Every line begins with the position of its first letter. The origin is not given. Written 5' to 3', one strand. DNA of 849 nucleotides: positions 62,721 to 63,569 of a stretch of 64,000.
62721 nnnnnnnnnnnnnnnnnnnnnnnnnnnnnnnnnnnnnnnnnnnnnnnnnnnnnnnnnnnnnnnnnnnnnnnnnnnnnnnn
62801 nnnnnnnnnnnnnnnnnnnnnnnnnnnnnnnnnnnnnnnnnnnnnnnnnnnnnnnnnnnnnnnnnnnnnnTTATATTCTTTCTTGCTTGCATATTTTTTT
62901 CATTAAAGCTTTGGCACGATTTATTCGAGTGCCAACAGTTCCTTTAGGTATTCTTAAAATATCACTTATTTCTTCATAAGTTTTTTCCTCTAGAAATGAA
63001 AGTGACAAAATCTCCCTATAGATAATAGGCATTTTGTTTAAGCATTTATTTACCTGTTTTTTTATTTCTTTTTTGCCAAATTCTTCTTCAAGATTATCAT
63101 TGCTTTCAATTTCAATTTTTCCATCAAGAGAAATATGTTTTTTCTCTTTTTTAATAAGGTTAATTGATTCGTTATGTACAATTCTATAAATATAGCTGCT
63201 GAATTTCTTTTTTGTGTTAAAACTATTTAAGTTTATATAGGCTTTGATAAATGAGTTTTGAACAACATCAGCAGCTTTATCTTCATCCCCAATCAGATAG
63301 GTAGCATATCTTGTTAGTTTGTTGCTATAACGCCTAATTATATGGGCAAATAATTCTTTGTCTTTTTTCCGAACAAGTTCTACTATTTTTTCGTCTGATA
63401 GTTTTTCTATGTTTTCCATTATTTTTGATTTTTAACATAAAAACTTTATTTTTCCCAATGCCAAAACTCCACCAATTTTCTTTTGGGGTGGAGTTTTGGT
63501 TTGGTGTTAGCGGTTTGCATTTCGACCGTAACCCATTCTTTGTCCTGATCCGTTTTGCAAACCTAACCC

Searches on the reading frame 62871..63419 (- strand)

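Call 14: search_protein_families(library=pfam, proteins=[window:62871-63419:-])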
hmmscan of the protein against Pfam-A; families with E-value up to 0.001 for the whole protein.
window:62871-63419:- (182 aa): 3 families
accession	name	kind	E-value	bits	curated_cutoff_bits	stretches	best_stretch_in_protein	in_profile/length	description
PF04542.20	Sigma70_r2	-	6.4e-15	55.2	24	1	27-94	1-70/71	Sigma-70 region 2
PF08281.18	Sigma70_r4_2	-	2.8e-14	52.9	25.7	1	122-172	3-53/54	Sigma-70, region 4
PF04545.22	Sigma70_r4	-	5e-08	32.8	24.1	1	127-169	2-44/50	Sigma-70, region 4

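Call 73: search_protein_families(library=ncbifam, proteins=[window:62871-63419:-], max_evalue=0.01)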
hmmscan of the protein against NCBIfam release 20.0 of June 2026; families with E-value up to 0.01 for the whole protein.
window:62871-63419:- (182 aa): 93 families (the best 25 are shown)
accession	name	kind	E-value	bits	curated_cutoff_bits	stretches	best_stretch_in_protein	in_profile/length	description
NF007223.0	PRK09641.1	equivalog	2e-34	119.1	209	1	10-177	6-184/187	RNA polymerase sigma factor SigW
NF008888.0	PRK11922.1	equivalog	1.7e-31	109.6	204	1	4-178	12-197/231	RNA polymerase sigma factor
TIGR02948.1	SigW_bacill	equivalog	8.7e-31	107.4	243.1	1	9-175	5-182/187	RNA polymerase sigma factor SigW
TIGR02985.1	Sig70_bacteroi1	subfamily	1.1e-29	103.7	126.4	1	23-175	2-160/162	RNA polymerase sigma-70 factor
TIGR02937.1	sigma70-ECF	superfamily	5.6e-28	97.6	42.9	1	23-175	2-163/165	sigma-70 family RNA polymerase sigma factor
NF009171.0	PRK12518.1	equivalog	4.9e-25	88.5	208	1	4-180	9-187/191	RNA polymerase sigma factor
NF058625.1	sigma_PG0214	equivalog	8e-25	87.5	130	1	21-178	3-162/170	GFO_1088 family ECF-type sigma factor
TIGR02939.1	RpoE_Sigma70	equivalog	2.3e-24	86.5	236.15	1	6-174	4-183/190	RNA polymerase sigma factor RpoE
TIGR02954.1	Sig70_famx3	hypoth_equivalog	6.7e-24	84.5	188.5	1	8-178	2-168/170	RNA polymerase sigma-70 factor, TIGR02954 family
NF007222.0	PRK09640.1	equivalog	1e-23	83.8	194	1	5-174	6-179/188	RNA polymerase sigma factor SigX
NF007216.0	PRK09638.1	equivalog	1.2e-23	83.8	194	1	8-178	4-176/180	RNA polymerase sigma factor SigY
TIGR02950.1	SigM_subfam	subfamily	3.1e-23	82.4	147.95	1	26-177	4-158/159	RNA polymerase sigma factor, SigM family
NF007225.0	PRK09643.1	equivalog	5.8e-22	78.4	190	1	4-175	9-180/204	RNA polymerase sigma factor SigM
NF004113.0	PRK05602.1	equivalog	9.7e-22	77.6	208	1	3-180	26-204/211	RNA polymerase sigma factor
NF006930.0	PRK09415.1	subfamily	2.7e-21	76.2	198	1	10-179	3-177/179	RNA polymerase factor sigma C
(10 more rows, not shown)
